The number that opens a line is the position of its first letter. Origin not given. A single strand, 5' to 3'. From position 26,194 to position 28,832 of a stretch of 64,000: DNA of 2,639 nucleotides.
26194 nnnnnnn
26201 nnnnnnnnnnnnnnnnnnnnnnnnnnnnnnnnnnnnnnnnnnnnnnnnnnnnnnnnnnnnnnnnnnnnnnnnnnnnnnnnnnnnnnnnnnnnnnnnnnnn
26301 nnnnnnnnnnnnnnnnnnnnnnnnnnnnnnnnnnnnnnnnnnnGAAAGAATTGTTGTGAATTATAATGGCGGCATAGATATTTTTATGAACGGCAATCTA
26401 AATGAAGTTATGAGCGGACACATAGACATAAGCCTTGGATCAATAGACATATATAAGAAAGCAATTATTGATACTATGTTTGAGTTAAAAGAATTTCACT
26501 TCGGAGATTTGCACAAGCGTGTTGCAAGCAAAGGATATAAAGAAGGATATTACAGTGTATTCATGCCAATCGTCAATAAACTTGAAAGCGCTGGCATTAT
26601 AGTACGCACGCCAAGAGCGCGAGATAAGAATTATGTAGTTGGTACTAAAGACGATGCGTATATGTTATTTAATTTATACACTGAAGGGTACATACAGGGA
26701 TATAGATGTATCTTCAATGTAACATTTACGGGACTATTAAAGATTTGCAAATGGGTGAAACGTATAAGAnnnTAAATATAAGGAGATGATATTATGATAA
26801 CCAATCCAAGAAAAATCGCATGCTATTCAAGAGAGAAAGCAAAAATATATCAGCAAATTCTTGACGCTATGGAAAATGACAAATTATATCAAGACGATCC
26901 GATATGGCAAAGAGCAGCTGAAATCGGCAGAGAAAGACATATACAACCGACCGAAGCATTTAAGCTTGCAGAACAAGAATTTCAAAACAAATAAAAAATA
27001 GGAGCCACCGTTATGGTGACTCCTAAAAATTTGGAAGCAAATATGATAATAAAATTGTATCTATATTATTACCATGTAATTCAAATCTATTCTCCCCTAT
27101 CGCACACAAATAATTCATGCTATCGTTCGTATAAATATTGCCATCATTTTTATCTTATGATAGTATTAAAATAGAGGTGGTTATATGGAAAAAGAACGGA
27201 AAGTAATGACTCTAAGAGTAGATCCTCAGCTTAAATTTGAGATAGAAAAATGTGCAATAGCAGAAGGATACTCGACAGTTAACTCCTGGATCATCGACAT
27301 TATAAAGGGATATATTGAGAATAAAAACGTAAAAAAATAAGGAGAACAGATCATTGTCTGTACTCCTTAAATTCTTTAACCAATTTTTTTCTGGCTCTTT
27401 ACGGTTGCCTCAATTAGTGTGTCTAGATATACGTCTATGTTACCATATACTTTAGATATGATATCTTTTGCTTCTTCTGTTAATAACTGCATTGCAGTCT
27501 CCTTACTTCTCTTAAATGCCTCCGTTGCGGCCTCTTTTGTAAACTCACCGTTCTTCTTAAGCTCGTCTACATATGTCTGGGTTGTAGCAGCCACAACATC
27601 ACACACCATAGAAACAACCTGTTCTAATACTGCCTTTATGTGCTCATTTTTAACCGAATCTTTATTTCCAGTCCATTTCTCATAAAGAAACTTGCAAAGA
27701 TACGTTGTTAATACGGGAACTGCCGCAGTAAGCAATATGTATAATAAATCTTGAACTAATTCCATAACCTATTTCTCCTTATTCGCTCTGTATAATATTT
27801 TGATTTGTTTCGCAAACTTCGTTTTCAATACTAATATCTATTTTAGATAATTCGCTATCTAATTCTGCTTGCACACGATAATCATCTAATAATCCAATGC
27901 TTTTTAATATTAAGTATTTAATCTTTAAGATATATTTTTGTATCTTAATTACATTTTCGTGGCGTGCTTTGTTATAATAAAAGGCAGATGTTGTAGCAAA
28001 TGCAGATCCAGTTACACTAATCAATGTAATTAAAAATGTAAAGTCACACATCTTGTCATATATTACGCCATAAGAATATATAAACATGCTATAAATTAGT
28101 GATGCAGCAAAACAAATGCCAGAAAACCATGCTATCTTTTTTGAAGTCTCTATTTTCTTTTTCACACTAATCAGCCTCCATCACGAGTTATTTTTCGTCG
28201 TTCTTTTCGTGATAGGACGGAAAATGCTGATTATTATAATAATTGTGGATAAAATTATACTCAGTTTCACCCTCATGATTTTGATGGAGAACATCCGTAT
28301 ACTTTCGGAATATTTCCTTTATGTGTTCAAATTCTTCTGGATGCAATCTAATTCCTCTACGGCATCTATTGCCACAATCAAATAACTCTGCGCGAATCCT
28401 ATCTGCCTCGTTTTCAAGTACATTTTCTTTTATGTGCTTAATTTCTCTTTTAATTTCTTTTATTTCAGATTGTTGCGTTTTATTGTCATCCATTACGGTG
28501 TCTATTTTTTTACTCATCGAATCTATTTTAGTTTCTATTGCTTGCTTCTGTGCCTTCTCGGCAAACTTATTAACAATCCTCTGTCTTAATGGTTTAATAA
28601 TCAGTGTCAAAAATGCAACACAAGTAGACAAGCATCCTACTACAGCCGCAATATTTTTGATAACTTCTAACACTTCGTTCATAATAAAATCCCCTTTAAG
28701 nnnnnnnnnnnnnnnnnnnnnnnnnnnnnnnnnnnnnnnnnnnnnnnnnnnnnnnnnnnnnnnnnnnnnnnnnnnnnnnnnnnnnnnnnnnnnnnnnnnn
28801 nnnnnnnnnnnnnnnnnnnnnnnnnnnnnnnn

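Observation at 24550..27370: AT-rich serine-recombinase island wedged between lysin and holin genes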

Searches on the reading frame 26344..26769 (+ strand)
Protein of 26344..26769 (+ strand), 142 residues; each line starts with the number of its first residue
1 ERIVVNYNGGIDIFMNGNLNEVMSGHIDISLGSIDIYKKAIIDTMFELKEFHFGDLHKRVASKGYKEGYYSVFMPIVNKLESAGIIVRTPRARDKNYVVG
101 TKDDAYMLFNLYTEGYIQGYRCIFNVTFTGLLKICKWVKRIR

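Call 68: predict_structure(alignment_id=A4)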
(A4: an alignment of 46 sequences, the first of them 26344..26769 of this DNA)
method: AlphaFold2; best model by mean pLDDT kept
length: 142 residues; sequences in the alignment: 46
mean_pLDDT: 74.1   pTM: 0.56
mean pLDDT of the five models: 74.1, 71.4, 70.7, 70.6, 69.7
residues with pLDDT >= 90: 44; 70-90: 45; 50-70: 34; < 50: 19
segments of 3 or more residues with pLDDT < 50: 7-9, 24-30, 114-122
pLDDT, mean of each block of 10 residues (from residue 1): 54 56 46 80 93 93 87 91 91 89 85 46 59 71 60
secondary structure, 60 per line:
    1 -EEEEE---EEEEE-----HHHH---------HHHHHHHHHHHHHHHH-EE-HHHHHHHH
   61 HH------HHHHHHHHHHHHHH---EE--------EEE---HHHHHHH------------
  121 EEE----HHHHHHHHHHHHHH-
elements in order: E2-6 E10-14 H20-23 H33-48 H53-62 H69-82 E96-98 H102-108 E121-123 H128-141
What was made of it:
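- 26440..26673 (+): Extra C-terminal winged-helix-like domain of the recombinase (about aa 537-614). AlphaFold2 model from a 46-sequence alignment, pLDDT 80-93 over this stretch (call 68).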

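Call 70: fold_search(model_id=the predicted structure, library=pdb)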
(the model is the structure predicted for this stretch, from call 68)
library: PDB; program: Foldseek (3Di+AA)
matches with E <= 10: 750; with E <= 0.001: 0
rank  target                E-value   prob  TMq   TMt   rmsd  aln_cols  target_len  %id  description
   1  1tbx_B                2.3e-02  1.00  0.39  0.58   9.8       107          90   14  Crystal structure of SSV1 F-93 (released 2004-07-13)
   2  4cic_B                2.3e-02  0.97  0.43  0.44   8.0       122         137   15  T. potens IscR (released 2014-05-28)
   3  4jba_B                2.6e-02  0.95  0.38  0.39  11.2       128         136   13  Crystal Structure of the Oxidized Form of MarR from E.coli (released 2013-10-16)
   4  3cjn                  3.1e-02  0.87  0.36  0.36  12.7       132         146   14  Crystal structure of transcriptional regulator, MarR family, from Silicibacter pomeroyi (released 2008-03-25)
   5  4cic_A                3.5e-02  0.95  0.42  0.42   7.8       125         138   17  T. potens IscR (released 2014-05-28)
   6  4jba_A                4.0e-02  0.94  0.39  0.41  11.2       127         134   12  Crystal Structure of the Oxidized Form of MarR from E.coli (released 2013-10-16)
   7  2nnn_A                4.3e-02  0.90  0.38  0.40  12.8       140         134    9  Crystal structure of probable transcriptional regulator from Pseudomonas aeruginosa (released 2006-11-21)
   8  6pcp_A                4.3e-02  0.85  0.36  0.37  12.3       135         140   11  Mechanism for regulation of DNA binding of Bordetella bronchiseptica BpsR by 6-hydroxynicotinic acid (released 2019-11-06)
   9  4rs8_B                4.8e-02  0.97  0.38  0.60   7.5       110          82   15  Apo structure of novel pNOB8 plasmid centromere binding protein (released 2015-09-16)
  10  7jgr_D                5.1e-02  0.87  0.39  0.15  10.7       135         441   11  Structure of Drosophila ORC bound to DNA (84 bp) and Cdc6 (released 2020-09-09)
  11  1iuy_MODEL_1_A        6.2e-02  0.99  0.41  0.61   5.7        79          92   19  Solution structure of the cullin-3 homologue (released 2003-10-07)
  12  7tji_A                6.2e-02  0.80  0.33  0.12   8.1       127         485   15  S. cerevisiae ORC bound to 84 bp ARS1 DNA and Cdc6 (state 2) with flexible Orc6 N-terminal domain (released 2022-10-05)
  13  2hr3_A                6.6e-02  0.89  0.34  0.34   8.7       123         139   14  Crystal structure of putative transcriptional regulator protein from Pseudomonas aeruginosa PA01 at 2.4 A resolution (released 2006-09-19)
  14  5k5q_A                7.0e-02  0.93  0.38  0.56   9.0       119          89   14  Structure of AspA-DNA complex: novel centromere bindng protein-centromere complex (released 2016-06-01)
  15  3t8t                  7.0e-02  0.87  0.40  0.44   7.7       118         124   13  Crystal structure of Staphylococcus aureus CymR oxidized form (released 2012-05-16)
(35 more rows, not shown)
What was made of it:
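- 26440..26673 (+): Foldseek top hits are all winged-helix DNA binders (SSV1 F-93, IscR, MarR, PadR, AspA), with prob 0.85-1.0 but weak E-values of 0.02-0.1 (call 70).
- Closest known: Phage large serine integrases. Different: It has an extra C-terminal winged-helix-like domain (calls 68, 70).
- A winged-helix C-terminal domain is predicted (calls 68, 70).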

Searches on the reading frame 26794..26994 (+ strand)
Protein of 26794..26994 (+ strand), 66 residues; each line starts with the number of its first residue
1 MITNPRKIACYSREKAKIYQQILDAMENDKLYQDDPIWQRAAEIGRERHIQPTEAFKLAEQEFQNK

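Call 7: search_protein_families(library=pfam, proteins=[window:26794-26994:+], max_evalue=0.01)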
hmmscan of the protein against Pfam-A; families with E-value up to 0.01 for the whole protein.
window:26794-26994:+ (66 aa): 0 families

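Call 8: search_protein_families(library=phrogs, proteins=[window:26794-26994:+], max_evalue=0.01)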
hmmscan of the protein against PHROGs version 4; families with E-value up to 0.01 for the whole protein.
window:26794-26994:+ (66 aa): 0 families

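Call 52: search_solved_structures(query=window:26794-26994:+, max_evalue=10)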
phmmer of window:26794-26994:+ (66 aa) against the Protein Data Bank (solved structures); distinct sequences matched with E-value up to 10: 0.
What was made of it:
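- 26794..26994 (+): o66: a fast-evolving 66-aa protein, present in only some carriers of this recombinase allele. No family or PDB match (calls 7, 8, 52).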

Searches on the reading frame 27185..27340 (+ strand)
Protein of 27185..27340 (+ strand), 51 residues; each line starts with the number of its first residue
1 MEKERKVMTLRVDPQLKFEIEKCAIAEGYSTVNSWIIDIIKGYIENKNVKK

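Call 7: search_protein_families(library=pfam, proteins=[window:27185-27340:+], max_evalue=0.01)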
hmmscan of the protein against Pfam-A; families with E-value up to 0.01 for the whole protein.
window:27185-27340:+ (51 aa): 0 families

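Call 8: search_protein_families(library=phrogs, proteins=[window:27185-27340:+], max_evalue=0.01)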
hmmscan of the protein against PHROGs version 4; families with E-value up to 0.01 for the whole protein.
window:27185-27340:+ (51 aa): 3 families
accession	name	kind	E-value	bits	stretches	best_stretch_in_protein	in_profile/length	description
phrog_582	-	transcription regulation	6.7e-06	27.4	1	1-49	53-100/105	Arc-like repressor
phrog_13890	-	unknown function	0.0017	19.3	1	9-43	21-54/73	-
phrog_228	-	transcription regulation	0.0048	17.7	1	1-48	6-52/251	Arc-like repressor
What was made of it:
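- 27185..27340 (+): Arc-like ribbon-helix-helix protein, a conserved backbone gene at the convergence point. PHROG 582 Arc-like repressor 6.7e-6 (call 8).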

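Call 76: find_encoding_contigs(protein=window:27185-27340:+, flank=4000, max_places=10)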
Protein window:27185-27340:+ (51 aa): 24 contigs read that carry it; 2 places shown.
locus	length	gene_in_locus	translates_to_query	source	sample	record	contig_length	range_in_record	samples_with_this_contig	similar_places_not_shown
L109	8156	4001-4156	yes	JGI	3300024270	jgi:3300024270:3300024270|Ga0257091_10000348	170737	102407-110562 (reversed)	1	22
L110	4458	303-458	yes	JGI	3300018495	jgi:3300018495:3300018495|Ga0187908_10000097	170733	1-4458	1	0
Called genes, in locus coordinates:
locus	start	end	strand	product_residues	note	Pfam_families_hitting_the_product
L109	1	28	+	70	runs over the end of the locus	-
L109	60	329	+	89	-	-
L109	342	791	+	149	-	PF00692:dUTPase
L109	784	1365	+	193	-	PF07486:Hydrolase_2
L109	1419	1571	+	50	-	-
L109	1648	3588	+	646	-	PF00239:Resolvase, PF07508:Recombinase, PF13408:Zn_ribbon_recom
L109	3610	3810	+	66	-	-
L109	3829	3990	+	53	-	-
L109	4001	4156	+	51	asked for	-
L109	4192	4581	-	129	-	-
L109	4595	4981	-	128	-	-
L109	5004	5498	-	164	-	-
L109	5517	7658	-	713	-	PF05895:DUF859, PF13884:Peptidase_S74 (weak)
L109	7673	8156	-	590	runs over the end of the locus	-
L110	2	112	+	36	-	?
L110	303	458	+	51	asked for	-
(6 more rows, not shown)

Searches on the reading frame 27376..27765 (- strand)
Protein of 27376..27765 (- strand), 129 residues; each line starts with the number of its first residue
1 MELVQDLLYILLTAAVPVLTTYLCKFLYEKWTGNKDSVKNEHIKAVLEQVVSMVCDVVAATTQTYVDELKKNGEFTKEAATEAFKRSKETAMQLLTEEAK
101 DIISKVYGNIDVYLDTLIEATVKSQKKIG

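Call 7: search_protein_families(library=pfam, proteins=[window:27376-27765:-], max_evalue=0.01)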
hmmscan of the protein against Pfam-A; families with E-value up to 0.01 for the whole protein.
window:27376-27765:- (129 aa): 0 families

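Call 8: search_protein_families(library=phrogs, proteins=[window:27376-27765:-], max_evalue=0.01)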
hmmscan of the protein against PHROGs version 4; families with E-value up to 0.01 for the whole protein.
window:27376-27765:- (129 aa): 2 families
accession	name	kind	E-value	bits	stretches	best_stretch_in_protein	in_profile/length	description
phrog_13712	-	lysis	6.7e-26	92.3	1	5-126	9-130/175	holin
phrog_36209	-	lysis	4.3e-05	24.6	1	4-125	10-141/162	holin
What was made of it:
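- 27376..27765 (-): Right flank: holin, the first gene of the convergent lysis/tail block. PHROG 13712 holin 6.7e-26 (call 8).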

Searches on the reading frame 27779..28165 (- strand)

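Call 7: search_protein_families(library=pfam, proteins=[window:27779-28165:-], max_evalue=0.01)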
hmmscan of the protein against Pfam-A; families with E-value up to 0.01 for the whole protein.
window:27779-28165:- (128 aa): 0 families

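Call 8: search_protein_families(library=phrogs, proteins=[window:27779-28165:-], max_evalue=0.01)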
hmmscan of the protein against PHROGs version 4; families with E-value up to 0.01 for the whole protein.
window:27779-28165:- (128 aa): 2 families
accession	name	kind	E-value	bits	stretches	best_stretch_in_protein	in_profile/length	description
phrog_17876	-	unknown function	6.1e-05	24.1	1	3-75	38-110/126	-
phrog_37691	-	unknown function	0.0018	19.4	1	13-77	46-109/127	-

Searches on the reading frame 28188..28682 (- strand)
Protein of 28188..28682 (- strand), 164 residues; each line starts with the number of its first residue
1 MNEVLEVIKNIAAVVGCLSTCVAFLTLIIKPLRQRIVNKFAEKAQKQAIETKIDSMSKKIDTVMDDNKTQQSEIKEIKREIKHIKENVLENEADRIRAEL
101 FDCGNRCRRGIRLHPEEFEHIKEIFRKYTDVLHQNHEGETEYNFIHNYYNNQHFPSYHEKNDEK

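Call 7: search_protein_families(library=pfam, proteins=[window:28188-28682:-], max_evalue=0.01)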
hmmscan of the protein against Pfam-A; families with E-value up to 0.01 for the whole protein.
window:28188-28682:- (164 aa): 4 families
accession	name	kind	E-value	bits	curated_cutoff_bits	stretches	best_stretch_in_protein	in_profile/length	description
PF10779.14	XhlA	-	0.0007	20.2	34.7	1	48-88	8-48/67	Haemolysin XhlA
PF01025.24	GrpE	-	0.0039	17.3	25.8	1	40-129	7-95/165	GrpE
PF07888.16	CALCOCO1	-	0.0044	16.4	36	1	43-97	100-154/496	Calcium binding and coiled-coil domain (CALCOCO1) like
PF14584.11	DUF4446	-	0.0076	16.7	27.4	1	14-86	9-80/150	Protein of unknown function (DUF4446)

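Call 8: search_protein_families(library=phrogs, proteins=[window:28188-28682:-], max_evalue=0.01)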
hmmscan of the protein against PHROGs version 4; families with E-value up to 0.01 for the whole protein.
window:28188-28682:- (164 aa): 7 families
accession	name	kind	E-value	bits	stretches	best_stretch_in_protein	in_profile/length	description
phrog_3534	-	unknown function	2.1e-05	25.5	1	9-95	10-101/117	-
phrog_4257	-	unknown function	5.4e-05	24.4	1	23-130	12-114/138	-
phrog_1009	-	unknown function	0.00027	22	1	8-92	8-82/103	-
phrog_1863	-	unknown function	0.0019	19.1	1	11-89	4-82/97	-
phrog_7330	-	unknown function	0.0021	19.4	1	9-88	2-79/82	-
phrog_6440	-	unknown function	0.0058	17.6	1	23-95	13-85/186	-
phrog_404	-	tail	0.0074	17.3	0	13-98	21-106/118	minor tail protein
